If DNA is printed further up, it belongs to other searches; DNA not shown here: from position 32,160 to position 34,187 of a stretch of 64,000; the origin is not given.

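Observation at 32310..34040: Lipoprotein closely resembling MHETase, with a remodelled substrate pocket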

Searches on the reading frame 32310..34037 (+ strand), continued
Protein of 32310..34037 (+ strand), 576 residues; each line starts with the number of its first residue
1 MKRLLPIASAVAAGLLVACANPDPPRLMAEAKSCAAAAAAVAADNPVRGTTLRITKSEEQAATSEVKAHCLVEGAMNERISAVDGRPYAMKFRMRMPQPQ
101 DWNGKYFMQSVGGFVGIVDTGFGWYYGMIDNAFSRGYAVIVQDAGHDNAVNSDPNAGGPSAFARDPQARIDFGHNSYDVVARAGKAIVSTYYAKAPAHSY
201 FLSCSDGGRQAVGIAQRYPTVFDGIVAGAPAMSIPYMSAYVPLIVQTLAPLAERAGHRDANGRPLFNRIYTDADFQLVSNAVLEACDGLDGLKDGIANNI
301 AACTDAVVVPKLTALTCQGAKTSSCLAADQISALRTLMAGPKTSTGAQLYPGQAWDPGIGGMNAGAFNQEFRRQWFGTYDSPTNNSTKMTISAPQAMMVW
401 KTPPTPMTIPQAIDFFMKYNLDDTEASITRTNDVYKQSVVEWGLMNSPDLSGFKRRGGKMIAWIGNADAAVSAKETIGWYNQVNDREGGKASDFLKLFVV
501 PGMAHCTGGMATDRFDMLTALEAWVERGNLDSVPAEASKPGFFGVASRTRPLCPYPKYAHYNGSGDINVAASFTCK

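Call 20: find_encoding_contigs(protein=P0001, flank=10000, max_places=3)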
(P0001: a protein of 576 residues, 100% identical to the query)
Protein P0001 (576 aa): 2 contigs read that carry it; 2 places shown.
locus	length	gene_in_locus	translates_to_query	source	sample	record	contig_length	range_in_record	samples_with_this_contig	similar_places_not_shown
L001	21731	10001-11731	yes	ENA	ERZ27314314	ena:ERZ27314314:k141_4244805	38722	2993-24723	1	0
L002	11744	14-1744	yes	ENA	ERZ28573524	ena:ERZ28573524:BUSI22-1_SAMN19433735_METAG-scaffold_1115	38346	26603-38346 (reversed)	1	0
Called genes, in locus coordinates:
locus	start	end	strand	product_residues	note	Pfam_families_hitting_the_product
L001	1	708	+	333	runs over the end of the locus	PF03401:TctC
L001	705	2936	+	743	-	PF02629:CoA_binding, PF13380:CoA_binding_2, PF13607:Succ_CoA_lig, PF19045:Ligase_CoA_2 (weak), PF13549:ATP-grasp_5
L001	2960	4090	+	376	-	PF00478:IMPDH (faint), PF03060:NMO, PF01070:FMN_dh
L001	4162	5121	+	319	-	PF03401:TctC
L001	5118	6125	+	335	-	PF08450:SGL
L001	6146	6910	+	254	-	PF00378:ECH_1, PF16113:ECH_2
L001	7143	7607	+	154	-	PF00111:Fer2, PF13085:Fer2_3 (weak), PF01799:Fer2_2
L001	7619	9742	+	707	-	PF20256:MoCoBD_2, PF02738:MoCoBD_1, PF20256:MoCoBD_2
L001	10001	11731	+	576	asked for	PF07519:Tannase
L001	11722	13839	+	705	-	PF07715:Plug, PF00593:TonB_dep_Rec_b-barrel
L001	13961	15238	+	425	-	PF23500:DUF7133, PF22807:TrAA12, PF07995:GSDH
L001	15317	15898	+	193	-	PF13442:Cytochrome_CBB3 (weak), PF00034:Cytochrom_C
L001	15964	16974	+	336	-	PF00135:COesterase, PF20434:BD-FAE, PF07859:Abhydrolase_3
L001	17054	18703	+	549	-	PF00070:Pyr_redox (faint), PF00743:FMO-like, PF01266:DAO (faint), PF07992:Pyr_redox_2, PF13450:NAD_binding_8, PF13454:NAD_binding_9 (faint), PF13738:Pyr_redox_3, PF13434:Lys_Orn_oxgnase (weak)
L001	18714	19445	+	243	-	PF00106:adh_short, PF08659:KR, PF13561:adh_short_C2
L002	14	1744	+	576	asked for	PF07519:Tannase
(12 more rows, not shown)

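Call 21: find_encoding_contigs(protein=P0004, flank=10000, max_places=2)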
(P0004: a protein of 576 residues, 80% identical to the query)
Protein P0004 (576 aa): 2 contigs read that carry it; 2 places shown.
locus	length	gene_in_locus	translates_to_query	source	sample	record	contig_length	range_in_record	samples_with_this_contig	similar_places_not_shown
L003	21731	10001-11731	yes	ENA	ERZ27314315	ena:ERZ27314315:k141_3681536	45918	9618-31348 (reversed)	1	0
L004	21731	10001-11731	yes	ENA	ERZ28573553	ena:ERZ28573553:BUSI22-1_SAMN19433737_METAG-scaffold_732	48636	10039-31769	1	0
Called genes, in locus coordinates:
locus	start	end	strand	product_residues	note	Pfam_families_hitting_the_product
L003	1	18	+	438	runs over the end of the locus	PF00070:Pyr_redox (faint), PF00743:FMO-like, PF01266:DAO (faint), PF07992:Pyr_redox_2, PF13454:NAD_binding_9 (weak), PF13738:Pyr_redox_3, PF13450:NAD_binding_8, PF13434:Lys_Orn_oxgnase (weak), +2 more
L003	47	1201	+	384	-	PF22691:Thiolase_C_1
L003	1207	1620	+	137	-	PF12172:zf-ChsH2, PF01796:OB_ChsH2_C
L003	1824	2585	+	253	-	PF00440:TetR_N, PF17932:TetR_C_24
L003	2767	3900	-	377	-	PF02515:CoA_transf_3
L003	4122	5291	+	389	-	PF22691:Thiolase_C_1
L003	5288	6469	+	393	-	PF00108:Thiolase_N, PF22691:Thiolase_C_1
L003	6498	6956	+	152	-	PF01796:OB_ChsH2_C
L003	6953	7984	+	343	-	PF03401:TctC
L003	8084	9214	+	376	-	PF00478:IMPDH (faint), PF03060:NMO, PF01070:FMN_dh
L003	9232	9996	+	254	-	PF00378:ECH_1, PF16113:ECH_2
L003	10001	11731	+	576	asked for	PF07519:Tannase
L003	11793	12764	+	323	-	PF00135:COesterase, PF20434:BD-FAE, PF07859:Abhydrolase_3, PF00326:Peptidase_S9 (weak)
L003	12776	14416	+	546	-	PF00070:Pyr_redox (faint), PF00743:FMO-like, PF01266:DAO (faint), PF07992:Pyr_redox_2, PF13450:NAD_binding_8, PF13454:NAD_binding_9 (faint), PF13738:Pyr_redox_3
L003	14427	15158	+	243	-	PF00106:adh_short, PF08659:KR, PF13561:adh_short_C2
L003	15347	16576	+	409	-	PF13433:Peripla_BP_5 (weak), PF13458:Peripla_BP_6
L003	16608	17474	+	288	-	PF02653:BPD_transp_2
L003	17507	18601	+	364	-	PF02653:BPD_transp_2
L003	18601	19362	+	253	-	PF00005:ABC_tran, PF13304:AAA_21 (faint)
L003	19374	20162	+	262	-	PF00005:ABC_tran, PF12399:BCA_ABC_TP_C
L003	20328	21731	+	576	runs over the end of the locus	PF02776:TPP_enzyme_N, PF00205:TPP_enzyme_M, PF02775:TPP_enzyme_C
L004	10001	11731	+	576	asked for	PF07519:Tannase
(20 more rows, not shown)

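Call 22: find_encoding_contigs(protein=P0023, flank=10000, max_places=2)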
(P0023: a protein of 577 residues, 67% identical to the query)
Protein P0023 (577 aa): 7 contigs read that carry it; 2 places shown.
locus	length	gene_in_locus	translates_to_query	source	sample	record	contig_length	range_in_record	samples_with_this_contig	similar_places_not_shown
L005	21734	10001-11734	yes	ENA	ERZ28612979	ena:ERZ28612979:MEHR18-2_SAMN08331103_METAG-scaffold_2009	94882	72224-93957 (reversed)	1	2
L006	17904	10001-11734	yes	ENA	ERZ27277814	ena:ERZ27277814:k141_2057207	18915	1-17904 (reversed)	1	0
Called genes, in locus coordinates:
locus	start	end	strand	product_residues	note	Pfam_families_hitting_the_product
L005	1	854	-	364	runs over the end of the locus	PF01926:MMR_HSR1, PF02421:FeoB_N, PF06071:YchF-GTPase_C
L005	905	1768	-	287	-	PF03476:MOSC_N, PF03473:MOSC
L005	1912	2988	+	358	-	PF01494:FAD_binding_3, PF08491:SE (faint)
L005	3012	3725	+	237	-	PF10411:DsbC_N, PF13098:Thioredoxin_2, PF01323:DSBA (faint)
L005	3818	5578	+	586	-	PF17899:Peptidase_M61_N, PF05299:Peptidase_M61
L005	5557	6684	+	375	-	-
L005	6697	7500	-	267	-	PF00378:ECH_1, PF16113:ECH_2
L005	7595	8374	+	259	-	PF00378:ECH_1, PF16113:ECH_2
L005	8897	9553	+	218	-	PF04255:DUF433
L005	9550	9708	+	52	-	PF18478:PIN_10 (weak), PF18480:DUF5615 (weak)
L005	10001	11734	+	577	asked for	PF07519:Tannase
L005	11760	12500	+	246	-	-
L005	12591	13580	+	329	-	PF03401:TctC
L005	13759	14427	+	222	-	PF07588:DUF1554 (faint)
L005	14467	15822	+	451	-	PF03972:MmgE_PrpD_N, PF19305:MmgE_PrpD_C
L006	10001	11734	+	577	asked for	PF07519:Tannase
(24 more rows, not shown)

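Call 23: find_encoding_contigs(protein=P0036, flank=10000, max_places=2)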
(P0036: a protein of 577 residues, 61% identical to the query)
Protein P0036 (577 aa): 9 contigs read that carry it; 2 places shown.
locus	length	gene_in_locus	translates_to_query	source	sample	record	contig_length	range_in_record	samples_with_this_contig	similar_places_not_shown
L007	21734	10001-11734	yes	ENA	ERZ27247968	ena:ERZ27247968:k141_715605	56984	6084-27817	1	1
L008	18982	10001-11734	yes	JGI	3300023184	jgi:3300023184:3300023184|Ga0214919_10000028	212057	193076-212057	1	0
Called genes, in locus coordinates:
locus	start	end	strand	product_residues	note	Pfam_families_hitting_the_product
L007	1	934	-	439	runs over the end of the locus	PF06808:DctM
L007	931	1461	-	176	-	PF04290:DctQ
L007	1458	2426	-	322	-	PF03480:DctP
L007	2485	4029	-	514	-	PF01558:POR, PF20169:DUF6537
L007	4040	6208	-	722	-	PF02775:TPP_enzyme_C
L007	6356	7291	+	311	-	PF00126:HTH_1, PF03466:LysR_substrate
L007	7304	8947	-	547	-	PF07969:Amidohydro_3, PF01979:Amidohydro_1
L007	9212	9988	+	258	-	PF00106:adh_short, PF08659:KR, PF13561:adh_short_C2, PF23441:SDR (weak)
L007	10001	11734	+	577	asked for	PF07519:Tannase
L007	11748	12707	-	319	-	PF03401:TctC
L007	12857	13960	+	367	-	PF02668:TauD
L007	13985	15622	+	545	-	PF02310:B12-binding, PF04055:Radical_SAM, PF13311:DUF4080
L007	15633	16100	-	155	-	PF11578:DUF3237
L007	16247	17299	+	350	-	PF08240:ADH_N, PF00107:ADH_zinc_N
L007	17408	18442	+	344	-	PF00355:Rieske, PF19112:VanA_C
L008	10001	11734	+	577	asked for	PF07519:Tannase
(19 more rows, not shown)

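Call 28: find_related_loci(query=A1, collection=genome_contigs, flank=10000)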
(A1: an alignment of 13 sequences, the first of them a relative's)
Query A1 (576 aa) in genome_contigs; peptide patterns used: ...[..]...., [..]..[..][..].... (x = any residue, [..] = any of these).
146 stretches matched a pattern; 95 encode a relative of the query (tblastn E <= 1e-3); the best 80 are kept; 80 distinct loci.
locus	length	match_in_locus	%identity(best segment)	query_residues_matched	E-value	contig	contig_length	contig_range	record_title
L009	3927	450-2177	78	1-576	0e+0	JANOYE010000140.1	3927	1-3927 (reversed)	MAG: Rhodoferax sp. isolate VAR_83_metabat_228 VAR_83_k141_4170106, whole genome shotgun sequence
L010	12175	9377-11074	73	12-576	0e+0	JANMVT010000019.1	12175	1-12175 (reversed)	MAG: Rhodoferax sp. isolate OTE_88_metabat_47 OTE_88_k141_663659, whole genome shotgun sequence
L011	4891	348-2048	72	11-576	0e+0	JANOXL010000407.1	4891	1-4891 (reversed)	MAG: Rhodoferax sp. isolate VAR_35_metabat_208 VAR_35_k141_1806081, whole genome shotgun sequence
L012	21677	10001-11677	80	18-576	0e+0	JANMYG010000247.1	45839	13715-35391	MAG: Betaproteobacteria bacterium isolate OTE_8_metabat_422 OTE_8_k141_4742483, whole genome shotgun sequence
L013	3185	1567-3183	73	12-549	0e+0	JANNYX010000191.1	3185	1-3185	MAG: Rhodoferax sp. isolate VAR_25_metabat_305 VAR_25_k141_2247856, whole genome shotgun sequence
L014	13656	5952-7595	69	30-576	0e+0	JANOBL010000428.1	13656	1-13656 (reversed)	MAG: Betaproteobacteria bacterium isolate VAR_18_metabat_113 VAR_18_k141_644590, whole genome shotgun sequence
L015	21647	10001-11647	67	29-576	0e+0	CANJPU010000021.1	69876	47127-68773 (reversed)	MAG: Comamonadaceae bacterium isolate RH-23may17-484 genome assembly, contig: RH-23may17-C2689, whole genome shotgun seq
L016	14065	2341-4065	66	1-576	0e+0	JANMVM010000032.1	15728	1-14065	MAG: Rubrivivax sp. isolate OTE_88_metabat_89 OTE_88_k141_3621273, whole genome shotgun sequence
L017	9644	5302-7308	63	1-576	0e+0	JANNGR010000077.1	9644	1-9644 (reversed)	MAG: Betaproteobacteria bacterium isolate SOY_6_C_metabat_398_sub SOY_6_C_k141_2421629, whole genome shotgun sequence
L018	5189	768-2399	66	34-576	0e+0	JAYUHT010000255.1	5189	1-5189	MAG: Burkholderiales bacterium isolate GFS_8533 GFS_8533_254, whole genome shotgun sequence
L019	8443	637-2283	66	29-576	0e+0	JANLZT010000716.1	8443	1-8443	MAG: Betaproteobacteria bacterium isolate OTE_12_metabat_299_sub OTE_12_k141_2059459, whole genome shotgun sequence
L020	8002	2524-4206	65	16-576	0e+0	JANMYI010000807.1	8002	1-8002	MAG: Burkholderiales bacterium isolate OTE_8_metabat_366 OTE_8_k141_4520105, whole genome shotgun sequence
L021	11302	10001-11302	68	51-484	0e+0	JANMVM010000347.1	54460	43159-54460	MAG: Rubrivivax sp. isolate OTE_88_metabat_89 OTE_88_k141_425294, whole genome shotgun sequence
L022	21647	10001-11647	56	28-576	0e+0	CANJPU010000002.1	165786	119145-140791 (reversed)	MAG: Comamonadaceae bacterium isolate RH-23may17-484 genome assembly, contig: RH-23may17-C490, whole genome shotgun sequ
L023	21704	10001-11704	44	3-576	3e-144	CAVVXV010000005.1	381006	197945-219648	MAG: uncultured beta proteobacterium isolate MFD05442.bin.2.270 genome assembly, contig: contig_16545, whole genome shot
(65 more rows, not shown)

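Call 39: predict_structure(alignment_id=A1)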
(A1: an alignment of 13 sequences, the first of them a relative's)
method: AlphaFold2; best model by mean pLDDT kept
length: 576 residues; sequences in the alignment: 13
mean_pLDDT: 69.9   pTM: 0.72
mean pLDDT of the five models: 69.9, 69.4, 66.9, 64.5, 58.3
residues with pLDDT >= 90: 60; 70-90: 279; 50-70: 115; < 50: 122
segments of 3 or more residues with pLDDT < 50: 1-28, 112-134, 148-157, 362-367, 466-470, 507-514, 536-576
pLDDT, mean of each block of 10 residues (from residue 1): 32 36 41 89 88 90 78 85 77 84 82 45 40 59 54 47 74 80 91 89 67 84 79 68 88 90 84 82 75 56 81 91 90 87 80 63 49 73 78 70 58 80 76 74 75 89 57 70 88 79 49 57 77 51 42 41 42 42
secondary structure, 60 per line:
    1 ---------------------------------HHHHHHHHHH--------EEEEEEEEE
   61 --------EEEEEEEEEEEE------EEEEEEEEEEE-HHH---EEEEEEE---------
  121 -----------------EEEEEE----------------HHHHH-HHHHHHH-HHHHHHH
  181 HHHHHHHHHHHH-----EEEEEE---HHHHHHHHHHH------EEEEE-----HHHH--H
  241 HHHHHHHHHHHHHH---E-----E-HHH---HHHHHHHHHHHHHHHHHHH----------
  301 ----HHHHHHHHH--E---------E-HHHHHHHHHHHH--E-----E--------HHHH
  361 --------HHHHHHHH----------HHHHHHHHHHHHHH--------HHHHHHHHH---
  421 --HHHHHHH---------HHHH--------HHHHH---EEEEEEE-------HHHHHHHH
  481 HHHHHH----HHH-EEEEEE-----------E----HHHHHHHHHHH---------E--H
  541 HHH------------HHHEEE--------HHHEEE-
elements in order: H34-43 E52-60 E69-80 E87-97 E105-111 E138-143 H160-164 H166-172 H174-192 E198-203 H207-217 E224-228 H234-237 H240-254 H272-290 H305-313 H328-339 H357-360 H369-376 H387-400 H409-417 H423-429 H439-442 H451-455 E459-465 H473-486 E495-500 H517-527 H540-543 E559-561 E573-575
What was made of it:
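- Tried and rejected: First structure prediction with a 13-sequence alignment gave only pLDDT 70 (call 39).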

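Call 51: search_protein_families(library=pfam, proteins=[L021:7637-8740:+, L021:8761-9807:+, L014:3328-4305:+, L014:4295-5776:+, L014:4112-5809:-, L016:729-2027:-, L016:3860-4897:+, L016:9586-10479:-, L016:10278-11744:-, L016:11677-12930:-], max_evalue=0.00001)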
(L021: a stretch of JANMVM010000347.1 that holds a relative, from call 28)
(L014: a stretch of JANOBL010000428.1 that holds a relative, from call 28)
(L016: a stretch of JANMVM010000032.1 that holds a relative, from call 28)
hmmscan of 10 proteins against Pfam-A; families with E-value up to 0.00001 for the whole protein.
L021:7637-8740:+ (368 aa): 1 family
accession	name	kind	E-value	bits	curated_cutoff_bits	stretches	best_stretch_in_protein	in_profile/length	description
PF07883.17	Cupin_2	-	4.6e-12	45.9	27.2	1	284-349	5-69/70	Cupin domain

L021:8761-9807:+ (349 aa): 1 family
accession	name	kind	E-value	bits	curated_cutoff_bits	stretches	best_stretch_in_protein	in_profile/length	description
PF04909.20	Amidohydro_2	-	8.4e-36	124.6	26.4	1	37-344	1-289/289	Amidohydrolase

L014:3328-4305:+ (326 aa): 2 families
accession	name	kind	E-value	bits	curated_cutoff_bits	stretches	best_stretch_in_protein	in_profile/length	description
PF07883.17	Cupin_2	-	9.2e-13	48.2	27.2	0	242-307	5-69/70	Cupin domain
PF00190.28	Cupin_1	-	7.6e-07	29.2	22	0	119-168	57-114/151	Cupin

L014:4295-5776:+ (494 aa): 1 family
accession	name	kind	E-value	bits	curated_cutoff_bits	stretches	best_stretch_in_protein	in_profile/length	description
PF04909.20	Amidohydro_2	-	1.1e-38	134.1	26.4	1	183-490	1-289/289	Amidohydrolase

L014:4112-5809:- (566 aa): 0 families

L016:729-2027:- (433 aa): 3 families
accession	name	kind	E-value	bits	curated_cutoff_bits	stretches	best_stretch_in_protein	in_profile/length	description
PF13458.12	Peripla_BP_6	-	1.3e-55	189.9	31.7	1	48-400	2-335/343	Periplasmic binding protein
PF13433.12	Peripla_BP_5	-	2.9e-20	73.1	27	1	48-371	1-307/363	Periplasmic binding protein domain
PF01094.35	ANF_receptor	-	7e-09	35.6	25.4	1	72-272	7-204/353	Receptor family ligand binding region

L016:3860-4897:+ (346 aa): 1 family
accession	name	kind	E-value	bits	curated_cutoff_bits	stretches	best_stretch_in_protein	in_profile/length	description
PF07690.21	MFS_1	-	2.3e-16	60.1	33.4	1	154-344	3-152/347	Major Facilitator Superfamily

L016:9586-10479:- (298 aa): 1 family
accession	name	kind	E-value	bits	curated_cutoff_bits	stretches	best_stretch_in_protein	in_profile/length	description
PF02630.20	SCO1-SenC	-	3.1e-08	34.1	22.8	1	142-267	16-129/134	SCO1/SenC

L016:10278-11744:- (489 aa): 1 family
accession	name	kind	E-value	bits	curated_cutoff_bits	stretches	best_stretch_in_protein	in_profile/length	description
PF05694.17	SBP56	-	8.3e-40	137.4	34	1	66-465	6-442/453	56kDa selenium binding protein (SBP56)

L016:11677-12930:- (418 aa): 0 families

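Call 55: predict_structure(alignment_id=A2)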
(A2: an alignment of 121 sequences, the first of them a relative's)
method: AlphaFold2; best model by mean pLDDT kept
length: 576 residues; sequences in the alignment: 121
mean_pLDDT: 94.7   pTM: 0.92
mean pLDDT of the five models: 94.7, 94.5, 94.5, 94.4, 94.1
residues with pLDDT >= 90: 528; 70-90: 23; 50-70: 22; < 50: 3
segments of 3 or more residues with pLDDT < 50: none
pLDDT, mean of each block of 10 residues (from residue 1): 52 58 71 97 96 98 97 98 98 98 97 87 86 98 97 96 97 97 99 98 96 98 98 97 98 98 97 97 97 94 97 97 97 98 98 97 94 96 96 97 96 96 98 98 97 98 97 98 98 98 93 93 97 95 95 96 97 96
secondary structure, 60 per line:
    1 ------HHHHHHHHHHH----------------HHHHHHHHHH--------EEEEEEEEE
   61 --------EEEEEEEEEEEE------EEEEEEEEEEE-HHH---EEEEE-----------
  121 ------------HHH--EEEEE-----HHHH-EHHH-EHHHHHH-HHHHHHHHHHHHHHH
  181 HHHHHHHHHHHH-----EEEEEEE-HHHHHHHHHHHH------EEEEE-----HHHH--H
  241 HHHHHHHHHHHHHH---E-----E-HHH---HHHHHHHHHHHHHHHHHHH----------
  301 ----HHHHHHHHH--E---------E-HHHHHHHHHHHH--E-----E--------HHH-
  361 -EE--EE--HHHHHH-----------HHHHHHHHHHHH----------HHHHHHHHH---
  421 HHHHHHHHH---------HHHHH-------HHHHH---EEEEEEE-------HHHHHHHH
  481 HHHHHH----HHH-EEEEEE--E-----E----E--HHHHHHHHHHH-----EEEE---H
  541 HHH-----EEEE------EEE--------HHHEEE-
elements in order: H7-17 H34-43 E52-60 E69-80 E87-97 E105-109 E138-142 H148-151 H159-164 H166-192 E198-204 H206-217 E224-228 H234-237 H240-254 H272-290 H305-313 H328-339 H370-375 H387-398 H409-417 H421-429 H439-443 H451-455 E459-465 H473-486 E495-500 H517-527 E533-536 H540-543 E549-552 E559-561 E573-575
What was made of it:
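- The AlphaFold model has pLDDT 94.7 and pTM 0.92 (call 55).
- Tried and rejected: I discarded it in favour of the 121-sequence run (call 55).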

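Call 57: fold_search(model_id=the predicted structure, library=pdb)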
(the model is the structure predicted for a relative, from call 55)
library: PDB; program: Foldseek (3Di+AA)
matches with E <= 10: 1462; with E <= 0.001: 265
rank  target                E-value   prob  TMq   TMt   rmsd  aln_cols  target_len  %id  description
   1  8ekg_A                4.9e-65  1.00  0.88  0.91   2.5       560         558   44  MHETase variant Thr159Val, Met192Tyr, Tyr252Phe, Tyr503Trp (released 2023-10-18)
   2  6qga_C                2.6e-64  1.00  0.89  0.92   2.3       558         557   44  Crystal structure of Ideonella sakaiensis MHETase bound to the non-hydrolyzable ligand MHETA (released 2019-04-03)
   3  6qz2_J                2.6e-64  1.00  0.87  0.90   2.2       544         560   44  Structure of MHETase from Ideonella sakaiensis (released 2020-09-30)
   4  6qz2_G                3.4e-64  1.00  0.89  0.91   2.7       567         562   43  Structure of MHETase from Ideonella sakaiensis (released 2020-09-30)
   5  6qz2_A                3.6e-64  1.00  0.88  0.90   2.6       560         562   44  Structure of MHETase from Ideonella sakaiensis (released 2020-09-30)
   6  6qz1                  3.6e-64  1.00  0.89  0.92   2.7       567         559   44  Structure of MHETase from Ideonella sakaiensis (released 2020-09-30)
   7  6qgb_C                3.8e-64  1.00  0.88  0.91   2.4       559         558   44  Crystal structure of Ideonella sakaiensis MHETase bound to benzoic acid (released 2019-04-03)
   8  6qga_A                4.2e-64  1.00  0.88  0.91   2.5       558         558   44  Crystal structure of Ideonella sakaiensis MHETase bound to the non-hydrolyzable ligand MHETA (released 2019-04-03)
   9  6qz3                  5.0e-64  1.00  0.89  0.92   2.8       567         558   44  Structure of MHETase from Ideonella sakaiensis (released 2020-09-30)
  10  8ekg_B                5.5e-64  1.00  0.88  0.91   2.6       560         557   44  MHETase variant Thr159Val, Met192Tyr, Tyr252Phe, Tyr503Trp (released 2023-10-18)
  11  6qga_B                9.1e-64  1.00  0.88  0.91   2.3       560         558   44  Crystal structure of Ideonella sakaiensis MHETase bound to the non-hydrolyzable ligand MHETA (released 2019-04-03)
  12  6jtt_A                1.1e-63  1.00  0.88  0.91   2.4       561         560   44  MHETase in complex with BHET (released 2020-04-15)
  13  6qg9_G                1.3e-63  1.00  0.88  0.90   3.4       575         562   43  Crystal structure of Ideonella sakaiensis MHETase (released 2019-04-03)
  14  6qg9_A                1.6e-63  1.00  0.88  0.90   2.5       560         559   44  Crystal structure of Ideonella sakaiensis MHETase (released 2019-04-03)
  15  6qz4_A                1.6e-63  1.00  0.89  0.90   3.3       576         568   43  Structure of MHETase from Ideonella sakaiensis (released 2020-09-30)
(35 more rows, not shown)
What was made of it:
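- On Tannase / feruloyl esterase family (Pfam PF07519, ESTHER Tannase): The model has pLDDT 94.7 and TM 0.88-0.92 to MHETase over about 560 columns (calls 55, 57).
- Closest known: Fungal tannase-family enzymes. Different: 17-22% identity, TM 0.60-0.78, rmsd 5-8 A (call 57).
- Foldseek gives TM 0.88-0.92 and rmsd 2.2-2.8 A to MHETase, against 0.60-0.78 to fungal FAE and tannase (call 57).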
